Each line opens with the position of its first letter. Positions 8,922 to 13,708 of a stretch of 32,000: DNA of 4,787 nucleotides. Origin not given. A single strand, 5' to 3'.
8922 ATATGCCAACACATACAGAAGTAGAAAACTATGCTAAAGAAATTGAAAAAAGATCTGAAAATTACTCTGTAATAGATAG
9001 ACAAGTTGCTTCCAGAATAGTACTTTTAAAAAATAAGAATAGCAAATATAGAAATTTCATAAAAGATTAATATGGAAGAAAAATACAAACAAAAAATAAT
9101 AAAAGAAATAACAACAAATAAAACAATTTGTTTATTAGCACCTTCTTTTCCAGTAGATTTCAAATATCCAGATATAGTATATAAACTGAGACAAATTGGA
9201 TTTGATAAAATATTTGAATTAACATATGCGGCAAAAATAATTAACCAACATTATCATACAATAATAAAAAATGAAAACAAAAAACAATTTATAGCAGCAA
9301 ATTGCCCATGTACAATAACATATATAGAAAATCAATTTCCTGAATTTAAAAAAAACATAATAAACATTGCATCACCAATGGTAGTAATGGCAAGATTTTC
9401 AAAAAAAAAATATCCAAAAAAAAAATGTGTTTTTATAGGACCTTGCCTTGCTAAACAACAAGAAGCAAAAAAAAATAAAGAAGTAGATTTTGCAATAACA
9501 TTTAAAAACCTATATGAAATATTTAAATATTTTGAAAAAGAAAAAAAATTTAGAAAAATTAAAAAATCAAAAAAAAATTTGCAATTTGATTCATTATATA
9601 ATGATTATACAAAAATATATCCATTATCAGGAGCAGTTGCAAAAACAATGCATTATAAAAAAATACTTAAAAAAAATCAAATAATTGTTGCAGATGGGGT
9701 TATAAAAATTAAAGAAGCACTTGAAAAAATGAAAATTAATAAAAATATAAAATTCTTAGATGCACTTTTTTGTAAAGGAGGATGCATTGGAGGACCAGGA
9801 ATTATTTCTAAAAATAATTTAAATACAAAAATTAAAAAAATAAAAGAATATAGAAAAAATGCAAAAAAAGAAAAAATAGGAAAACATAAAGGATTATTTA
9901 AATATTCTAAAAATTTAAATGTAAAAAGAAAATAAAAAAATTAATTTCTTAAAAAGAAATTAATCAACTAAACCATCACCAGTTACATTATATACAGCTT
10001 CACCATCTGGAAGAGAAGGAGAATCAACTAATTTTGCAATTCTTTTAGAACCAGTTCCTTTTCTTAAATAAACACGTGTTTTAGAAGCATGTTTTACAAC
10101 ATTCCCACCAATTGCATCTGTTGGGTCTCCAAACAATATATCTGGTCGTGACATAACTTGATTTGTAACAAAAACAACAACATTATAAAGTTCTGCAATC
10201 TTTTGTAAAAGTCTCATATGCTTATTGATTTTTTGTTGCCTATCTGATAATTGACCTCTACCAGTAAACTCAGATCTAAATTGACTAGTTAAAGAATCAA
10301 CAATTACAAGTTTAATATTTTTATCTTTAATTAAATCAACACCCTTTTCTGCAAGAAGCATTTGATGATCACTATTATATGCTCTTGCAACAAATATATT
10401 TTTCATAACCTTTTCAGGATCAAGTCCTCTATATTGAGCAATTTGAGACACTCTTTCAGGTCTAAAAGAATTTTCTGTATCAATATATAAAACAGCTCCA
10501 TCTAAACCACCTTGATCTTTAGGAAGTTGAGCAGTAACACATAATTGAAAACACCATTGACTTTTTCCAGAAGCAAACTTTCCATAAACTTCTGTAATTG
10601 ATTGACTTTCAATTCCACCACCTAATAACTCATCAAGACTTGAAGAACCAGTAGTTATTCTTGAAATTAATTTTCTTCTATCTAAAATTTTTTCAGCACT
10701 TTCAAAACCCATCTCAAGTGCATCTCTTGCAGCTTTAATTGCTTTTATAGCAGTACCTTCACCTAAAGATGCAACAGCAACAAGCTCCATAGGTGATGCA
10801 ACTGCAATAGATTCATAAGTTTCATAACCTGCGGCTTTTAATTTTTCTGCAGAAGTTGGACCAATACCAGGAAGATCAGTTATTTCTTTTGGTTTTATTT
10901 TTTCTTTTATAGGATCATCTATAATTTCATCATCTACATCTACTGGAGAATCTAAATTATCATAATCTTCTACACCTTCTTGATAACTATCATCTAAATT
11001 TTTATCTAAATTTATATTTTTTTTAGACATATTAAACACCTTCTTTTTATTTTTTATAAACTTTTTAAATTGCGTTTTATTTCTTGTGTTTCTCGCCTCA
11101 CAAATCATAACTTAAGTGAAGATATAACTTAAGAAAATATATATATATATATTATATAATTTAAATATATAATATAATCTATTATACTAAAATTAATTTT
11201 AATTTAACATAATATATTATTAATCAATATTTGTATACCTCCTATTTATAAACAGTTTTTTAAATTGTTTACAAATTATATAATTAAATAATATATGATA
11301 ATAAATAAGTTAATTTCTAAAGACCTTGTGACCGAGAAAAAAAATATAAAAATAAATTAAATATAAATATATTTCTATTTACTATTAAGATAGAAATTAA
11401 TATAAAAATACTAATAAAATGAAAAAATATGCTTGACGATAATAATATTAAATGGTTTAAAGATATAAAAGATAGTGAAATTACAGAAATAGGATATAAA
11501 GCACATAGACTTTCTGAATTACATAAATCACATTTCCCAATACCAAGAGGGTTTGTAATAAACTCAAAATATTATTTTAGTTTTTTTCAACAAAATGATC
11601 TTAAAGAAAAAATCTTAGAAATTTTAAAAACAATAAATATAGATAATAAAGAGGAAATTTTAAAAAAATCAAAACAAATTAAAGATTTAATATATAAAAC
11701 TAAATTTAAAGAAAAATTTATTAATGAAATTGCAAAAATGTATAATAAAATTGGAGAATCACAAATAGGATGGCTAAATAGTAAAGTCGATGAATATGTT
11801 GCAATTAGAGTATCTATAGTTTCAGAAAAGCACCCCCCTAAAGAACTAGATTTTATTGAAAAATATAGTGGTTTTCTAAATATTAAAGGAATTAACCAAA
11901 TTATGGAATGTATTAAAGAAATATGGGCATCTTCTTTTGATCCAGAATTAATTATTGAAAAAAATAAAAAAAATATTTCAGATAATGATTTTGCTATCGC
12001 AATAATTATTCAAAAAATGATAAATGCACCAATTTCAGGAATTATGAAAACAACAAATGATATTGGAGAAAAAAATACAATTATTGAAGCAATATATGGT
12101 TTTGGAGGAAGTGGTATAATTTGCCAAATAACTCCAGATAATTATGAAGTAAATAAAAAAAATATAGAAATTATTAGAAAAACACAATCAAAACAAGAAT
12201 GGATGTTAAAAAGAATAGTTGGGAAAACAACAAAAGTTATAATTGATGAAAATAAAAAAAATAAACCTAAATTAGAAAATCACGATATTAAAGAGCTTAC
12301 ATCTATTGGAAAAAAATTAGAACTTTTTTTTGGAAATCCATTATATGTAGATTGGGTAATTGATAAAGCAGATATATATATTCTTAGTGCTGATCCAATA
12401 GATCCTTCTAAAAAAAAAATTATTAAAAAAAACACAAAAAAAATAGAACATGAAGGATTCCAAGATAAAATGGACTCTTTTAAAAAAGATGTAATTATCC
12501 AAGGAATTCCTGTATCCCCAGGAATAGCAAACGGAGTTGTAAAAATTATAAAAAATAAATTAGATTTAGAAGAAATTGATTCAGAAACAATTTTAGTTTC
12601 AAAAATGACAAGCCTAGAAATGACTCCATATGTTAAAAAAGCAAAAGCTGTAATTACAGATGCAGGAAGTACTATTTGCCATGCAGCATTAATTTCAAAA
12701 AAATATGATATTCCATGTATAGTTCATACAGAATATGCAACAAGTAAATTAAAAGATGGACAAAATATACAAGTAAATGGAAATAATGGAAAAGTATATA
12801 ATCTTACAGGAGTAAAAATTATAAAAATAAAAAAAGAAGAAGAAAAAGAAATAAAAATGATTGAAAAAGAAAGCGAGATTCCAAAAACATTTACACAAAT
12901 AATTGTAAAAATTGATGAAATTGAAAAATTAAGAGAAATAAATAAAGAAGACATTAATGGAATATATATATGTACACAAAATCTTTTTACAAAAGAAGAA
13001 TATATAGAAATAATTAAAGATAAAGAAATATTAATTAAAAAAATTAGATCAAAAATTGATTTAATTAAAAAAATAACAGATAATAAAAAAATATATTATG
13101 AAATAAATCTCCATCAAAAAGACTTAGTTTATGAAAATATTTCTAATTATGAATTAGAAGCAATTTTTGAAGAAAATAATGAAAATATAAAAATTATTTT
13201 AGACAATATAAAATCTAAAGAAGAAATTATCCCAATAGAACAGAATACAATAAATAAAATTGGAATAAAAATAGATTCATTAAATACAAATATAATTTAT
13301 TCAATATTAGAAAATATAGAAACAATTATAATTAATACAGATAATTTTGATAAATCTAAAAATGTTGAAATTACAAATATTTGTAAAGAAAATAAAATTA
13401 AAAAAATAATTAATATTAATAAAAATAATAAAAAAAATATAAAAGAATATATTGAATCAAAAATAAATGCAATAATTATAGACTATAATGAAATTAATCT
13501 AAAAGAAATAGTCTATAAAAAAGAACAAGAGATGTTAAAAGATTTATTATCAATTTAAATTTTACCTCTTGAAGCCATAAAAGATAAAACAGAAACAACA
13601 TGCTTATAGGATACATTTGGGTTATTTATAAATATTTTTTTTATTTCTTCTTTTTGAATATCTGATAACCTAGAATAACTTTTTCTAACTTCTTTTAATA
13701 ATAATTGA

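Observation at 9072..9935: H-domain-only 287-aa [FeFe]-hydrogenase-like protein in an archaeal genome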

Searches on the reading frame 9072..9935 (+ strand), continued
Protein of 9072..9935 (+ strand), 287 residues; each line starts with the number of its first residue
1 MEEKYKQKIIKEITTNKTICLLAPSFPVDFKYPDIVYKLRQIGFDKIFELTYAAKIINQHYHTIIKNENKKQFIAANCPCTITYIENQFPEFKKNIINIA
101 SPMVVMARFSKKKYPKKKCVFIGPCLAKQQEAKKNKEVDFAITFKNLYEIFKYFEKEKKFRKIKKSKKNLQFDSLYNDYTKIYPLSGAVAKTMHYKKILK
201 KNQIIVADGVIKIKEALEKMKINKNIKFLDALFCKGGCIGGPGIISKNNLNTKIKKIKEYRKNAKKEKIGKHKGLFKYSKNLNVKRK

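Call 63: search_protein_representatives(alignment_id=A1)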
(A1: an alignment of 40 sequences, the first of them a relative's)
Query: 40 sequences, 291 profile positions. Proteins with E-value up to 0.001 (for the whole library): 3824; up to 1e-10: 2133; up to 1e-30: 323. The best 150 are listed.
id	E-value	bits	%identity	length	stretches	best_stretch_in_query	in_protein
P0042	6.6e-137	472.0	-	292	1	2-291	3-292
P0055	5.1e-127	439.6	-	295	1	1-290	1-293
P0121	3.8e-98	344.8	-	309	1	1-289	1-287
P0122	4.1e-95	334.9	-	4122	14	35-156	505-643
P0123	7.1e-95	334.1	-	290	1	4-290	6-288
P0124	6.6e-93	327.6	-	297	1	5-289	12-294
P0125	1.8e-90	319.7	-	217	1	76-289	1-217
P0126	6.0e-88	311.4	-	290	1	4-290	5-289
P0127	2.5e-87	309.3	-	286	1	7-290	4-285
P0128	1.2e-85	303.8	-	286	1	6-290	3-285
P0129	2.0e-84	299.8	-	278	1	7-290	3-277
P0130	2.5e-82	292.9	-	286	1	1-290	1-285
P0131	1.5e-79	283.8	-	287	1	13-290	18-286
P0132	1.7e-75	270.5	-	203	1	2-189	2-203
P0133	3.3e-75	269.5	-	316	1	5-288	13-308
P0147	1.4e-50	188.7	-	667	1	4-281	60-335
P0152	9.9e-48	179.4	-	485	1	6-275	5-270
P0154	2.2e-47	178.2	-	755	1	10-266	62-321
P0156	5.5e-47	176.9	-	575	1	5-274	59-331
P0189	4.6e-43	164.0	-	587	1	23-283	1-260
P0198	5.3e-42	160.5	-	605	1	3-270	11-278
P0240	1.7e-39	152.3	-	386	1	13-278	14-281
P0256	7.4e-39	150.2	-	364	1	17-289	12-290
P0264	1.8e-38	149.0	-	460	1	21-265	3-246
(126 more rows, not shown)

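Call 64: search_protein_families(library=pfam, proteins=[P0152, P0198, P0189, P0264, P0240, P0256, P0147, P0154, P0156, P0122], max_evalue=0.0001)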
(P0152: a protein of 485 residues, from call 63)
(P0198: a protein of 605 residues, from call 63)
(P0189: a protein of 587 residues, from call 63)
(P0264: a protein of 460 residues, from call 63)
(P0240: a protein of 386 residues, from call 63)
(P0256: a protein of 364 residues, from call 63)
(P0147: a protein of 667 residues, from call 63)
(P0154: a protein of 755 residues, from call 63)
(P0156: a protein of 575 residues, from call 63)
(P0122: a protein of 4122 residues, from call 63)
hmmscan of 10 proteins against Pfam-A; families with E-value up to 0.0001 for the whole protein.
P0152 (485 aa): 2 families
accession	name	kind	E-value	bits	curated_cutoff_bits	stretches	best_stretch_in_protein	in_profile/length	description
PF02906.19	Fe_hyd_lg_C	-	1.1e-46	160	22.1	1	18-240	2-245/245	Iron only hydrogenase large subunit, C-terminal domain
PF04060.18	FeS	-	7.9e-06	25.9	23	1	313-342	4-33/33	Putative Fe-S cluster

P0198 (605 aa): 4 families
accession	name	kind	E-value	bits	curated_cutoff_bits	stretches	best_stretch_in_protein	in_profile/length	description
PF02906.19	Fe_hyd_lg_C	-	5.2e-52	177.4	22.1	1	26-253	1-245/245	Iron only hydrogenase large subunit, C-terminal domain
PF02518.31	HATPase_c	-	3.3e-24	85.9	26.4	1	491-598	2-109/111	Histidine kinase-, DNA gyrase B-, and HSP90-like ATPase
PF00512.31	HisKA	-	5.5e-16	58.8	26.9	1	380-445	3-63/66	His Kinase A (phospho-acceptor) domain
PF04060.18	FeS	-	1.5e-09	37.9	23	1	328-357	4-33/33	Putative Fe-S cluster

P0189 (587 aa): 2 families
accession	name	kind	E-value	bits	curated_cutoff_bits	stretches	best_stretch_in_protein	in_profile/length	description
PF02906.19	Fe_hyd_lg_C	-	2.5e-39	135.8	22.1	1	2-221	8-244/245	Iron only hydrogenase large subunit, C-terminal domain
PF04060.18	FeS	-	4.4e-08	33.2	23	1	304-333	4-33/33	Putative Fe-S cluster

P0264 (460 aa): 2 families
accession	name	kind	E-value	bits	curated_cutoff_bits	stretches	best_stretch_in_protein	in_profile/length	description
PF02906.19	Fe_hyd_lg_C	-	6.7e-43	147.5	22.1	1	2-226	4-245/245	Iron only hydrogenase large subunit, C-terminal domain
PF00512.31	HisKA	-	1.6e-05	25.3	26.9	1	371-406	2-39/66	His Kinase A (phospho-acceptor) domain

P0240 (386 aa): 2 families
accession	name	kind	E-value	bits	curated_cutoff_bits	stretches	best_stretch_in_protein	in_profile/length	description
PF02906.19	Fe_hyd_lg_C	-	2.6e-39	135.8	22.1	1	19-248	1-245/245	Iron only hydrogenase large subunit, C-terminal domain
PF04060.18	FeS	-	5.4e-10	39.3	23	1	317-345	4-32/33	Putative Fe-S cluster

P0256 (364 aa): 2 families
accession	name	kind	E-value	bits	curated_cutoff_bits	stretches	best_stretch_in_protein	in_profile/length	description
PF02906.19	Fe_hyd_lg_C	-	5.1e-47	161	22.1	1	13-240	2-245/245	Iron only hydrogenase large subunit, C-terminal domain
PF04060.18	FeS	-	1.2e-08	35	23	1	323-352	4-33/33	Putative Fe-S cluster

P0147 (667 aa): 7 families
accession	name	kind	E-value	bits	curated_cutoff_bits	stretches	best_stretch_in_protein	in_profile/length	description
PF02906.19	Fe_hyd_lg_C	-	2.6e-55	188.2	22.1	1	75-300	2-245/245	Iron only hydrogenase large subunit, C-terminal domain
PF02518.31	HATPase_c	-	8.7e-24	84.5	26.4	1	546-658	1-110/111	Histidine kinase-, DNA gyrase B-, and HSP90-like ATPase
PF00512.31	HisKA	-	5.4e-15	55.6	26.9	1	437-501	3-63/66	His Kinase A (phospho-acceptor) domain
PF04060.18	FeS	-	2.5e-07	30.7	23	1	378-407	4-33/33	Putative Fe-S cluster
PF13237.11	Fer4_10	-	6.4e-07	29.6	25.5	1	10-52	6-52/53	4Fe-4S dicluster domain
PF14501.12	HATPase_c_5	-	2.5e-06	27.8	22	1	551-645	6-92/102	GHKL domain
PF13187.11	Fer4_9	-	4.1e-06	27.2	27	1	12-56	1-51/52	4Fe-4S dicluster domain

P0154 (755 aa): 12 families
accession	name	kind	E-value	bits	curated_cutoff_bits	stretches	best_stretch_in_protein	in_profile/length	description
PF00158.32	Sigma54_activat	-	2.6e-72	242.4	20.2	1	437-602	2-167/168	Sigma-54 interaction domain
PF02906.19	Fe_hyd_lg_C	-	5e-47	161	22.1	1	71-300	2-245/245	Iron only hydrogenase large subunit, C-terminal domain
PF25601.1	AAA_lid_14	-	1.9e-23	82.5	27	1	608-688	1-81/87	AAA+ ATPase lid domain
PF14532.12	Sigma54_activ_2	-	2.3e-22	80.2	25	1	437-607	1-138/138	Sigma-54 interaction domain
PF04060.18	FeS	-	2.3e-09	37.3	23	1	373-403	3-33/33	Putative Fe-S cluster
PF07728.20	AAA_5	-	6.3e-08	33.2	22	1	460-579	2-124/139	AAA domain (dynein-related subfamily)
PF07724.20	AAA_2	-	1e-07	32.6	27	1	459-588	5-135/166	AAA domain (Cdc48 subfamily)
PF13237.11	Fer4_10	-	2.3e-07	31.1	25.5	1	6-49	5-52/53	4Fe-4S dicluster domain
PF02954.25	HTH_8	-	9.3e-07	28.9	22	1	708-744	5-41/42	Bacterial regulatory protein, Fis family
PF00004.35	AAA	-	6.4e-06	27.1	21.2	1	460-583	1-114/131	ATPase family associated with various cellular activities (AAA)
PF12838.12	Fer4_7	-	1.5e-05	25.8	27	1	10-53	2-52/52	4Fe-4S dicluster domain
PF13187.11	Fer4_9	-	2.8e-05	24.5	27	1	10-52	2-50/52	4Fe-4S dicluster domain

P0156 (575 aa): 11 families
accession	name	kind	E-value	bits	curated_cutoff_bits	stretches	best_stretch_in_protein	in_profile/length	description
PF02906.19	Fe_hyd_lg_C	-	3.1e-59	201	22.1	1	73-301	2-245/245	Iron only hydrogenase large subunit, C-terminal domain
PF04060.18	FeS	-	1.3e-09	38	23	1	376-405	4-33/33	Putative Fe-S cluster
PF00989.32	PAS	-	9.3e-08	32.5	22.6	1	417-466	5-54/113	PAS fold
PF13188.13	PAS_8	-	3.1e-07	30.5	21.8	1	418-468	6-53/65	PAS domain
PF13237.11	Fer4_10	-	3.3e-07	30.6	25.5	1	5-51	3-53/53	4Fe-4S dicluster domain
PF12838.12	Fer4_7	-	5.8e-06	27.1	27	1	10-54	1-52/52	4Fe-4S dicluster domain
PF13187.11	Fer4_9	-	1.2e-05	25.6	27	1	10-54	1-51/52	4Fe-4S dicluster domain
PF00037.32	Fer4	-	1.4e-05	25.1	21.1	0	6-27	3-24/24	4Fe-4S binding domain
PF08448.16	PAS_4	-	1.9e-05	25.3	23.1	1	420-464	2-46/110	PAS fold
PF13426.13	PAS_9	-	6.1e-05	23.7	27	0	423-466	1-44/103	PAS domain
PF14697.11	Fer4_21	-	6.9e-05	23.3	35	1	6-51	3-52/59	4Fe-4S dicluster domain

P0122 (4122 aa): 10 families
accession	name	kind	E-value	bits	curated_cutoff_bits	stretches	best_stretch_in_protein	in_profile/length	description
PF02906.19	Fe_hyd_lg_C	-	0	1795.3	22.1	7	3227-3526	1-245/245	Iron only hydrogenase large subunit, C-terminal domain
PF02256.22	Fe_hyd_SSU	-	1.1e-144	470.9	24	7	340-392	2-54/56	Iron hydrogenase small subunit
PF00258.30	Flavodoxin_1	-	8e-97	321.5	25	3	3655-3793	1-141/143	Flavodoxin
PF00667.26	FAD_binding_1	-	5.2e-43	147.6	32.3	1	3860-4070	15-222/222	FAD binding domain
PF01980.22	TrmO_N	-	1.9e-10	41.4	26.8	0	139-160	60-81/116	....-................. O N-terminal domain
PF00650.25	CRAL_TRIO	-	2.9e-09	37.4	22.6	0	550-583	78-111/153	CRAL/TRIO domain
PF24878.1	YkcB_C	-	6.2e-09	36.1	27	0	172-213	32-73/85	Putative mannosyltransferase YkcB-like, C-terminal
PF04428.19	Choline_kin_N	-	1.1e-05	25.4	22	0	894-913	23-40/51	Choline kinase N terminus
PF20493.3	WD-like_fungi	-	2e-05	25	22.5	0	105-131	140-166/199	Fungal WD-like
PF15300.11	INT_SG_DDX_CT_C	-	2.5e-05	24.2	27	0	3314-3343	20-49/63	INTS6/SAGE1/DDX26B/CT45 C-terminus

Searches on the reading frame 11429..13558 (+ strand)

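Call 24: search_protein_families(library=pfam, proteins=[window:11429-13558:+], max_evalue=0.0001)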
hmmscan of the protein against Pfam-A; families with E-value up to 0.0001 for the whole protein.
window:11429-13558:+ (709 aa): 2 families
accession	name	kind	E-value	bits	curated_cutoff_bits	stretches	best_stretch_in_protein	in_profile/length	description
PF01326.24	PPDK_N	-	4.9e-54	184.2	27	1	20-338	3-323/328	Pyruvate phosphate dikinase, AMP/ATP-binding domain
PF00391.29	PEP-utilizers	-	1.9e-18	66.3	23.1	1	384-454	2-72/72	PEP-utilising enzyme, mobile domain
